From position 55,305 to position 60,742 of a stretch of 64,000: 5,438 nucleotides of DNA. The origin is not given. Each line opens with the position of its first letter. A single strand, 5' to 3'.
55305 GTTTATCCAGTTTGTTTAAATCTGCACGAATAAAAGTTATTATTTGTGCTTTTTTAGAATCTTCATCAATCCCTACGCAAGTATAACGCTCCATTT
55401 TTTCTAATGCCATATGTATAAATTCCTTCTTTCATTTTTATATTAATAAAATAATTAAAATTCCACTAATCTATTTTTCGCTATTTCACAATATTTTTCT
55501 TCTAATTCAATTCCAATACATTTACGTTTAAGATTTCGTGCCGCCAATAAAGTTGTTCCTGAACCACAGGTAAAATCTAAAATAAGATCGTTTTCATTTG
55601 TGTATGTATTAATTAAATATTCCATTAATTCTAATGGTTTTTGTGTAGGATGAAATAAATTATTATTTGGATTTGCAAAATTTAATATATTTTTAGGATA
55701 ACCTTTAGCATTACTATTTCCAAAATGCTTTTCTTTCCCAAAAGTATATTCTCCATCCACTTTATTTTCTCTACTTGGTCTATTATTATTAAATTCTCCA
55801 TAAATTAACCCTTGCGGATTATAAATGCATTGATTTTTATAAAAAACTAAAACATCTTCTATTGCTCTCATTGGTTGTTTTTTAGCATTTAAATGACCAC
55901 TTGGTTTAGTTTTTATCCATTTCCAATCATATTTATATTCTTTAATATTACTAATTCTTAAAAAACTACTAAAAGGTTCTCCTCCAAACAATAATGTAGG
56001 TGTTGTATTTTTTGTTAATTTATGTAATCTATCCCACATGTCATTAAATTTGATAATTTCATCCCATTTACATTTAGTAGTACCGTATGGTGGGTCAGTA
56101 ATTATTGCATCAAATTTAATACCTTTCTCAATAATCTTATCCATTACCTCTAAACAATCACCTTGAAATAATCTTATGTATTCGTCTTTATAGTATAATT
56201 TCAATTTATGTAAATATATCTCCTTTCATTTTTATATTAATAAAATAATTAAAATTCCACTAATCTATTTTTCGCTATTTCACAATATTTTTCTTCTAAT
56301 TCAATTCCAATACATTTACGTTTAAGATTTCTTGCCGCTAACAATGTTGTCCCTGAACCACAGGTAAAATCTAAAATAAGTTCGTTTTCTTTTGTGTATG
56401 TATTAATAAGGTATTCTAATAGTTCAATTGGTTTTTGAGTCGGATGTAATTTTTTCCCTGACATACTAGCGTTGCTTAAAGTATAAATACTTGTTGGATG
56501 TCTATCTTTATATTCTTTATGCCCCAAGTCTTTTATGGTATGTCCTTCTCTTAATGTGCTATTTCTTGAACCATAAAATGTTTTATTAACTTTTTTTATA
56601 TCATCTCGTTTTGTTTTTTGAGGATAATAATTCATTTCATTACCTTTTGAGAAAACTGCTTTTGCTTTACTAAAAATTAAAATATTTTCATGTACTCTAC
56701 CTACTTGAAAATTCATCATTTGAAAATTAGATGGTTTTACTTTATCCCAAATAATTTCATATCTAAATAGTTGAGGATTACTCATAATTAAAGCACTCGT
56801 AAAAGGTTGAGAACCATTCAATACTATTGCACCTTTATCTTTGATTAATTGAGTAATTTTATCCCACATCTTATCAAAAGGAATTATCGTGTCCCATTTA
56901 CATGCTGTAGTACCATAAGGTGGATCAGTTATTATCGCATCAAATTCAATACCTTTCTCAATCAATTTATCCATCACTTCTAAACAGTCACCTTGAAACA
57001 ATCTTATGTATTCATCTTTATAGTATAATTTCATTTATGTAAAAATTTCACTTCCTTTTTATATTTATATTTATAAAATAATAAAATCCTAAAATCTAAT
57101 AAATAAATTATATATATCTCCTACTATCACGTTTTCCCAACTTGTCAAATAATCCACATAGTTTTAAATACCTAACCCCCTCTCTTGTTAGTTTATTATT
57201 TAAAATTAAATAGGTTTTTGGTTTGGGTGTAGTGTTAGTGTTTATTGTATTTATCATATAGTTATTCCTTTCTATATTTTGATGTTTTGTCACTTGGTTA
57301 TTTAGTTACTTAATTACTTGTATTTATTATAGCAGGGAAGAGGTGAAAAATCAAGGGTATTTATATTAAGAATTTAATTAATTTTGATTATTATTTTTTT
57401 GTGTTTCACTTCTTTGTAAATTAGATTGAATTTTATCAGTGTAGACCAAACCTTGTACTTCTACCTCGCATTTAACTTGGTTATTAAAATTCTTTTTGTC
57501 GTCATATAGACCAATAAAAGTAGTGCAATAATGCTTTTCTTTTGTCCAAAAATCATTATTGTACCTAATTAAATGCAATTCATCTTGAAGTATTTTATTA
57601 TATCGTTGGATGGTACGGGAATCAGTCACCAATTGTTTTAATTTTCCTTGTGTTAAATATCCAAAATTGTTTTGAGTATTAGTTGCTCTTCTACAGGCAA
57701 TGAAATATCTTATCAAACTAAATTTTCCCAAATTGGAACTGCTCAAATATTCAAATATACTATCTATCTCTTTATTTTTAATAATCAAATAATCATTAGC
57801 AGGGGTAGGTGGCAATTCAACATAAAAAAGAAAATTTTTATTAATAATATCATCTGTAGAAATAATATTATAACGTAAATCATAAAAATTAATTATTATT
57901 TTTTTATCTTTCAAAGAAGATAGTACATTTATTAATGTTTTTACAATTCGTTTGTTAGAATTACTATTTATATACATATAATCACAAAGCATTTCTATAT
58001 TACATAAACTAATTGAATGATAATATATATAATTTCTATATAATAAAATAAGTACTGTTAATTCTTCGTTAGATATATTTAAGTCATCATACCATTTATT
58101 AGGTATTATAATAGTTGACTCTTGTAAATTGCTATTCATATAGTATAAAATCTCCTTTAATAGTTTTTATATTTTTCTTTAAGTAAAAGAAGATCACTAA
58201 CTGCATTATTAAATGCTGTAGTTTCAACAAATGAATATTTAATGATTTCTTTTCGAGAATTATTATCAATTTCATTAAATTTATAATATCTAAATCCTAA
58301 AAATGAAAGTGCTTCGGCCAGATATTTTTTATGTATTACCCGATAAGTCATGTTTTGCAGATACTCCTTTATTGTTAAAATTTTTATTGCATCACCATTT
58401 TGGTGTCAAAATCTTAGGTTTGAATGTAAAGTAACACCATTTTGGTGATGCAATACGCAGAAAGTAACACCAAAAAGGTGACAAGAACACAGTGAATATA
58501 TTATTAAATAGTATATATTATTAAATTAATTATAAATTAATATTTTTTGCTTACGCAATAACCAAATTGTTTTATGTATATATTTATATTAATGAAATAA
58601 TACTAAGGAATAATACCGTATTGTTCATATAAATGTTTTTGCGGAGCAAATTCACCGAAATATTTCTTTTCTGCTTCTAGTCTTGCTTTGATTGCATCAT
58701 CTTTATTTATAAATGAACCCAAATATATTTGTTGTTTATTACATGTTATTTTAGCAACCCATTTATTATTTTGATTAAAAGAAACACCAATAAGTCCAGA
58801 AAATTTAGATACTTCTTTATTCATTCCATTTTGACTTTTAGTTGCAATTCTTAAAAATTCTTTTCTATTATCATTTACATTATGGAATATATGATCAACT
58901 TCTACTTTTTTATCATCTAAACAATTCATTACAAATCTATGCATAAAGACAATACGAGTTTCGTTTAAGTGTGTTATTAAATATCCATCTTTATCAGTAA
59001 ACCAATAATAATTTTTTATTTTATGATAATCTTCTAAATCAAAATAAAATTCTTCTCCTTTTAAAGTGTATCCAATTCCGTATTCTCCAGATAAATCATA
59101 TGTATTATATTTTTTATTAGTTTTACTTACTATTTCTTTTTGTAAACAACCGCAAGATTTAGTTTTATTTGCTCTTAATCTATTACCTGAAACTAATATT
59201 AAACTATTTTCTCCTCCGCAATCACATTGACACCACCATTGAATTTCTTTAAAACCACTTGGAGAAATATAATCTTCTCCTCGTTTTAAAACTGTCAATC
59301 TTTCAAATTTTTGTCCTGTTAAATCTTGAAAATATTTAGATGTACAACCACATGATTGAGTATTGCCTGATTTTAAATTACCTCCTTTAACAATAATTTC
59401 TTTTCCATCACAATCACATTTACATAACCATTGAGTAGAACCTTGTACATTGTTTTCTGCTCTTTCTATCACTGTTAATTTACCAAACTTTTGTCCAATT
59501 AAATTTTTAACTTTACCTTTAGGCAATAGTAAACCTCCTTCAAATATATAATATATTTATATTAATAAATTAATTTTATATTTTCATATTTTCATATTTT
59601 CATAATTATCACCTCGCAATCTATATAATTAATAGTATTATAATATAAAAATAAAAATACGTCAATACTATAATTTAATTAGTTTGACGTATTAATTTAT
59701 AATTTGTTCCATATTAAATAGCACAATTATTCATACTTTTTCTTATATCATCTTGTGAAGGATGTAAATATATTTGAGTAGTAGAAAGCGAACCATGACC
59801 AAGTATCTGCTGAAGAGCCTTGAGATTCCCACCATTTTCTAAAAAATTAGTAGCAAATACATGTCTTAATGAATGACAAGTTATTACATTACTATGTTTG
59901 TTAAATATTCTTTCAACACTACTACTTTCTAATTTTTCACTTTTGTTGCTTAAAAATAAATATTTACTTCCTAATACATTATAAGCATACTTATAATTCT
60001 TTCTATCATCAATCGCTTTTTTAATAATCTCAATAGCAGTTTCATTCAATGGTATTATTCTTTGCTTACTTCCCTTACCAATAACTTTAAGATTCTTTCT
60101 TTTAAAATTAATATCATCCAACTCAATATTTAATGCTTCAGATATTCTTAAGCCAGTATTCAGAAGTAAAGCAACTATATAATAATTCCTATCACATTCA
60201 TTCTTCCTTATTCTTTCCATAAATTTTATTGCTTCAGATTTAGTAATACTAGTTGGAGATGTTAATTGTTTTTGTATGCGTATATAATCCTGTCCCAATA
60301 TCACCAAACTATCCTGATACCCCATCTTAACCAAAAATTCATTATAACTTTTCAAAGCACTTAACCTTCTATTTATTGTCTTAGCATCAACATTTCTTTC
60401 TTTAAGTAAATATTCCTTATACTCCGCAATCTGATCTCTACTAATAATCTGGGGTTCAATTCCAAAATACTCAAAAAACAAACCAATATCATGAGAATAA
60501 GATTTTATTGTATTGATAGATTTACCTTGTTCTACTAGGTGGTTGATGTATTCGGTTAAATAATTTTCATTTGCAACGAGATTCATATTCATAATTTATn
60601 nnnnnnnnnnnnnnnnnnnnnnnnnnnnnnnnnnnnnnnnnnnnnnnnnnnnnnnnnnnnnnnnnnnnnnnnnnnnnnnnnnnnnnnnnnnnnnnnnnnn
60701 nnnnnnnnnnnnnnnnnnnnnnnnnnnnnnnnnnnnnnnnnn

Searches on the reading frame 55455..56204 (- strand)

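Call 6: search_protein_families(library=pfam, proteins=[window:55455-56204:-], max_evalue=0.01)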
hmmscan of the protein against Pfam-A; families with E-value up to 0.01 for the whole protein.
window:55455-56204:- (249 aa): 6 families
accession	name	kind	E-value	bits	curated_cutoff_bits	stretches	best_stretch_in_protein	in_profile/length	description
PF01555.25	N6_N4_Mtase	-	4.6e-33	115.5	26.7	1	32-243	2-220/221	DNA methylase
PF01170.24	UPF0020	-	5.2e-05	23.5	22.3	0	27-66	118-158/197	RMKL-like, methyltransferase domain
PF09445.16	Methyltransf_15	-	0.00034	20.7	22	0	2-48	43-89/165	RNA cap guanine-N2 methyltransferase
PF13649.12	Methyltransf_25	-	0.0014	19.7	27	1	208-246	1-41/97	Methyltransferase domain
PF02384.22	N6_Mtase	-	0.0039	17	20.4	0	26-60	121-153/311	N-6 DNA Methylase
PF03602.21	Cons_hypoth95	-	0.0052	16.9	24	0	10-45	93-128/182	Conserved hypothetical protein 95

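Call 7: search_protein_families(library=phrogs, proteins=[window:55455-56204:-], max_evalue=0.01)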
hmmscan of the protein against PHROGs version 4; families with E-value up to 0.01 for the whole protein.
window:55455-56204:- (249 aa): 16 families
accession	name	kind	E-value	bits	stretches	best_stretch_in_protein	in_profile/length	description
phrog_67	-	other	4.6e-71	241.9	1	1-246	115-343/743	DNA methyltransferase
phrog_12862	-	unknown function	4.8e-45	154.1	1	10-148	3-137/149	-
phrog_18293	-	other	1.9e-32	112.7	1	163-246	24-107/119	methyltransferase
phrog_3008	-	other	1.1e-25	91.3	1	178-247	143-212/244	DNA methyltransferase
phrog_498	-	other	1.8e-25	90.6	1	28-248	220-422/633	DNA methyltransferase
phrog_23148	-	unknown function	2.9e-16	60.9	1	184-246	84-146/165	-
phrog_23085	-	unknown function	1.6e-15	58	1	183-249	42-108/138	-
phrog_8769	-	other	5.9e-12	46.3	1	197-246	4-53/71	methyltransferase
phrog_6025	-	other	6.6e-12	46.4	1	6-109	8-119/192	DNA methyltransferase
phrog_6952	-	other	6.4e-11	43.4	1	185-240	114-169/181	DNA methyltransferase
phrog_18146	-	other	8.1e-08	32.6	1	191-235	55-100/452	DNA methyltransferase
phrog_16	-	DNA, RNA and nucleotide metabolism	6.6e-06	25.6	1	180-240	843-903/986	DNA helicase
phrog_12517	-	unknown function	4.9e-05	23.7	0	157-246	64-147/316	-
phrog_3820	-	other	0.001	19.2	0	202-244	65-108/255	DNA methyltransferase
phrog_2713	-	unknown function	0.0019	18.2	0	191-224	198-232/520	-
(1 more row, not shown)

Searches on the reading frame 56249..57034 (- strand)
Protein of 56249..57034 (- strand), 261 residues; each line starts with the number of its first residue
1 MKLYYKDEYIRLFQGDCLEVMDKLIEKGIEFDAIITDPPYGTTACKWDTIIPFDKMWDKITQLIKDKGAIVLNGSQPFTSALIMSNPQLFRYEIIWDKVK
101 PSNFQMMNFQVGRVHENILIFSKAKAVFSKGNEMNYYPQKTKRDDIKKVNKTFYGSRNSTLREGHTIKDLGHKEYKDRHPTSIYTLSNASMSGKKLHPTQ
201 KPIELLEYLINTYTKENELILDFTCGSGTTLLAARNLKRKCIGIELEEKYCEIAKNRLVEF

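Call 6: search_protein_families(library=pfam, proteins=[window:56249-57034:-], max_evalue=0.01)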
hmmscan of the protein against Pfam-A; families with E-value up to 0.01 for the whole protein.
window:56249-57034:- (261 aa): 7 families
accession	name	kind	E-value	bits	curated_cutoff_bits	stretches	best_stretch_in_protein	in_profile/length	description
PF01555.25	N6_N4_Mtase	-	1.7e-37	130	26.7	1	32-255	2-220/221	DNA methylase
PF01170.24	UPF0020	-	1.1e-05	25.6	22.3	0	26-73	117-167/197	RMKL-like, methyltransferase domain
PF03602.21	Cons_hypoth95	-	0.00031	20.9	24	0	10-45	93-128/182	Conserved hypothetical protein 95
PF09445.16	Methyltransf_15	-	0.00041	20.4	22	0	2-43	43-84/165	RNA cap guanine-N2 methyltransferase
PF13649.12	Methyltransf_25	-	0.0008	20.5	27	1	220-258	1-41/97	Methyltransferase domain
PF13847.12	Methyltransf_31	-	0.0015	18.6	27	0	216-257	3-47/145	Methyltransferase domain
PF11599.14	AviRa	-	0.0062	16.5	25.7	0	8-71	145-206/232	RRNA methyltransferase AviRa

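Call 7: search_protein_families(library=phrogs, proteins=[window:56249-57034:-], max_evalue=0.01)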
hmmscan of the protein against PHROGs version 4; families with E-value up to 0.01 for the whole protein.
window:56249-57034:- (261 aa): 17 families
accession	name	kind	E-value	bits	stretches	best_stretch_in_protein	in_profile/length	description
phrog_67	-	other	2e-73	249.7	1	1-258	115-343/743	DNA methyltransferase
phrog_12862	-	unknown function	1.2e-37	130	1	10-159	3-142/149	-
phrog_498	-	other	7.6e-30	105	1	15-260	206-422/633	DNA methyltransferase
phrog_18293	-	other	7.9e-28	97.8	1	175-258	26-107/119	methyltransferase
phrog_3008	-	other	3.1e-25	89.9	1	194-259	147-212/244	DNA methyltransferase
phrog_23085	-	unknown function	2.3e-18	67.2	1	168-261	13-108/138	-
phrog_23148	-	unknown function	6.3e-16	59.9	1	195-258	83-146/165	-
phrog_6025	-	other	1.3e-12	48.7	1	6-99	8-111/192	DNA methyltransferase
phrog_8769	-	other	8.5e-12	45.8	1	213-258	8-53/71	methyltransferase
phrog_6952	-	other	3.1e-11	44.4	1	197-252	114-169/181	DNA methyltransferase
phrog_18146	-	other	8.4e-08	32.5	1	202-247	54-100/452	DNA methyltransferase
phrog_16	-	DNA, RNA and nucleotide metabolism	5e-06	26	1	156-252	838-903/986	DNA helicase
phrog_12517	-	unknown function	9.4e-06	26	0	205-258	94-147/316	-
phrog_22502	-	other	0.00093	20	1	165-258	30-113/276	methyltransferase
phrog_2713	-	unknown function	0.0043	17.1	0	204-236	199-232/520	-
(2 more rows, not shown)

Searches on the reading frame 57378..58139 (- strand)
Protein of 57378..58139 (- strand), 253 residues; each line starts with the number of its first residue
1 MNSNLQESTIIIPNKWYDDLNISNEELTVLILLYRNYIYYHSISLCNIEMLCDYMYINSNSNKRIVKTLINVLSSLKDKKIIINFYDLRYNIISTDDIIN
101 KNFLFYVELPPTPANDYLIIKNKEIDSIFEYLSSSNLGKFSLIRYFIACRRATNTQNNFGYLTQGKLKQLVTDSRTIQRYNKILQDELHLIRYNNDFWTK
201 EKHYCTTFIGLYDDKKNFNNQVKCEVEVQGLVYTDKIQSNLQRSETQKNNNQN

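Call 6: search_protein_families(library=pfam, proteins=[window:57378-58139:-], max_evalue=0.01)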
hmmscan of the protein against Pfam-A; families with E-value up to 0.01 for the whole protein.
window:57378-58139:- (253 aa): 0 families

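Call 7: search_protein_families(library=phrogs, proteins=[window:57378-58139:-], max_evalue=0.01)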
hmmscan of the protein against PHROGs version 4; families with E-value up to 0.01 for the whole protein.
window:57378-58139:- (253 aa): 3 families
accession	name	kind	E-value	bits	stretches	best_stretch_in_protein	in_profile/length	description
phrog_20872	-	unknown function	4.9e-58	197.5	1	7-251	5-246/250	-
phrog_8453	-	unknown function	0.0019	19.5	1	4-48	6-50/118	-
phrog_2329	-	unknown function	0.0077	17.3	0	10-33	23-46/59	-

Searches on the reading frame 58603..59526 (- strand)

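Call 6: search_protein_families(library=pfam, proteins=[window:58603-59526:-], max_evalue=0.01)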
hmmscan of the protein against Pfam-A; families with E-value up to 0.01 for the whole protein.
window:58603-59526:- (307 aa): 1 family
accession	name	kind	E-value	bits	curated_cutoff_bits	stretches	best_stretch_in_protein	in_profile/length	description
PF13392.12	HNH_3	-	0.0017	18.4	24.8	1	206-235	17-46/46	HNH endonuclease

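Call 7: search_protein_families(library=phrogs, proteins=[window:58603-59526:-], max_evalue=0.01)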
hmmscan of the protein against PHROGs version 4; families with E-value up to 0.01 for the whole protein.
window:58603-59526:- (307 aa): 12 families
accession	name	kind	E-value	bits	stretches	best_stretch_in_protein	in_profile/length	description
phrog_374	-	DNA, RNA and nucleotide metabolism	4.7e-58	198.4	2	66-299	194-416/617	HNH endonuclease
phrog_99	-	DNA, RNA and nucleotide metabolism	1.5e-30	108.2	1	157-301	110-271/383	HNH endonuclease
phrog_4578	-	DNA, RNA and nucleotide metabolism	1.4e-20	74.5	1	206-297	28-122/130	HNH endonuclease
phrog_13470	-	DNA, RNA and nucleotide metabolism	5.8e-17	63.2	1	4-292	7-145/152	HNH endonuclease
phrog_3593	-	DNA, RNA and nucleotide metabolism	1.9e-12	48.3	1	177-288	78-195/210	HNH endonuclease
phrog_18493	-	unknown function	5e-08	34.1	1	5-39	56-87/136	-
phrog_27240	-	unknown function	3.4e-06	28.5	1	1-72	1-66/132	-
phrog_22195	-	unknown function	8.6e-06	26.6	1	5-64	6-60/148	-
phrog_959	-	DNA, RNA and nucleotide metabolism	0.00081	20.1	1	176-249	38-111/138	HNH endonuclease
phrog_4947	-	unknown function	0.0028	19.3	1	213-281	25-94/121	-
phrog_36769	-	unknown function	0.0062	16.9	1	187-289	234-340/367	-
phrog_32226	-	unknown function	0.0093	17.4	0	116-176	7-66/90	-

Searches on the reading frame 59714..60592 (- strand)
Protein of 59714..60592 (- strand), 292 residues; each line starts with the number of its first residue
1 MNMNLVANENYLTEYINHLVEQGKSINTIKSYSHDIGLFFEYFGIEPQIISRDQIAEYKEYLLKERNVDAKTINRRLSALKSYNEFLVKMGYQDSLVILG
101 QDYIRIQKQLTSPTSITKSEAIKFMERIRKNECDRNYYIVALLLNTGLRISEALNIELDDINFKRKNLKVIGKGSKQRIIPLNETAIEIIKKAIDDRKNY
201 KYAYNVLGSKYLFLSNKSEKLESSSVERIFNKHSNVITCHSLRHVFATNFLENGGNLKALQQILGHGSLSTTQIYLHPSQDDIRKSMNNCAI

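Call 6: search_protein_families(library=pfam, proteins=[window:59714-60592:-], max_evalue=0.01)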
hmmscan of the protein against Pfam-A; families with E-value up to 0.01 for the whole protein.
window:59714-60592:- (292 aa): 6 families
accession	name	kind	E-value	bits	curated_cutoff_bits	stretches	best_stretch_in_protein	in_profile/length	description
PF00589.27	Phage_integrase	-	8.8e-38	130.2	27.1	1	116-279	3-169/172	Phage integrase family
PF02899.23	Phage_int_SAM_1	-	4.6e-11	43.3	22.3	1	13-89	2-81/83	Phage integrase, N-terminal SAM-like domain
PF13495.12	Phage_int_SAM_4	-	7.5e-10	39.5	27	1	18-85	8-76/85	Phage integrase, N-terminal SAM-like domain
PF16795.10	Phage_integr_3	-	0.00015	22.1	27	0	117-271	5-139/161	Archaeal phage integrase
PF13102.12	Phage_int_SAM_5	-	0.0011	19.7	22.3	1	11-89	5-84/98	Phage integrase SAM-like domain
PF10004.14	DUF2247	-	0.0086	16.2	25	0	42-137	16-101/158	Uncharacterized protein conserved in bacteria (DUF2247)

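Call 7: search_protein_families(library=phrogs, proteins=[window:59714-60592:-], max_evalue=0.01)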
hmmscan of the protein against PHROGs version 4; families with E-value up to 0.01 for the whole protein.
window:59714-60592:- (292 aa): 8 families
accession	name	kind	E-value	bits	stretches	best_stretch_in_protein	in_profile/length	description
phrog_1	-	integration and excision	3.7e-51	176.1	1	9-288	167-445/611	integrase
phrog_216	-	integration and excision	2.1e-41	143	1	74-288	16-234/301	integrase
phrog_7269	-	integration and excision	6e-12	46.3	1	237-290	28-81/89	integrase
phrog_7685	-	integration and excision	1.9e-10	41.7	1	191-284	135-229/240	integrase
phrog_5127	-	integration and excision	1.1e-08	36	1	7-159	118-237/355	integrase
phrog_23271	-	unknown function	2.4e-05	25.2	1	237-277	9-49/67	-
phrog_24775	-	unknown function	0.00057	21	1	232-287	23-78/101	-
phrog_34557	-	integration and excision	0.0041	17.8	1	210-275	94-163/183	integrase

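Call 58: search_protein_families(library=ncbifam, proteins=[window:59714-60592:-], max_evalue=0.00001)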
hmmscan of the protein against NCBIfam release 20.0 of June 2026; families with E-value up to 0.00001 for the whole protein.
window:59714-60592:- (292 aa): 12 families
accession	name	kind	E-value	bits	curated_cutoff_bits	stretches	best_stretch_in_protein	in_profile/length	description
NF040815.2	recomb_XerA_Arch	equivalog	5e-57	193.5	220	1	14-285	2-261/263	site-specific tyrosine recombinase/integron integrase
TIGR02225.1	recomb_XerD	equivalog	2.6e-54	184.5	329.6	1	14-289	2-285/290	site-specific tyrosine recombinase XerD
TIGR02224.1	recomb_XerC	equivalog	4.2e-53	180.7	335.15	1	14-286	2-285/295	tyrosine recombinase XerC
NF001399.0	PRK00283.1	subfamily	5.4e-50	170.3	279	1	9-287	6-292/300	tyrosine recombinase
NF003462.0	PRK05084.1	equivalog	1e-35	123.1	267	1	130-290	191-356/360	tyrosine recombinase XerS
TIGR02249.1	integrase_gron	subfamily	5.2e-32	111.5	265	2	14-203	4-186/315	integron integrase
NF002331.0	PRK01287.1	subfamily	1e-29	103.7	371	1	10-281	28-315/365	site-specific tyrosine recombinase XerC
NF011946.0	PRK15417.1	equivalog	9.1e-18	64.5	435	2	24-191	29-189/337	integron integrase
NF002685.0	PRK02436.1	equivalog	1.3e-11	44.8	178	1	15-273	4-241/245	site-specific tyrosine recombinase XerD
NF040693.1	recomb_GmtY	equivalog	8.9e-10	38.4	340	0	237-287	391-441/441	gamma-mobile-trio recombinase GmtY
NF007371.0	PRK09871.1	subfamily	4.7e-09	36.1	222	1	118-275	9-171/198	tyrosine-type DNA invertase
NF007370.0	PRK09870.1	subfamily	1e-07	31.8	221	1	132-275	30-176/200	tyrosine-type DNA invertase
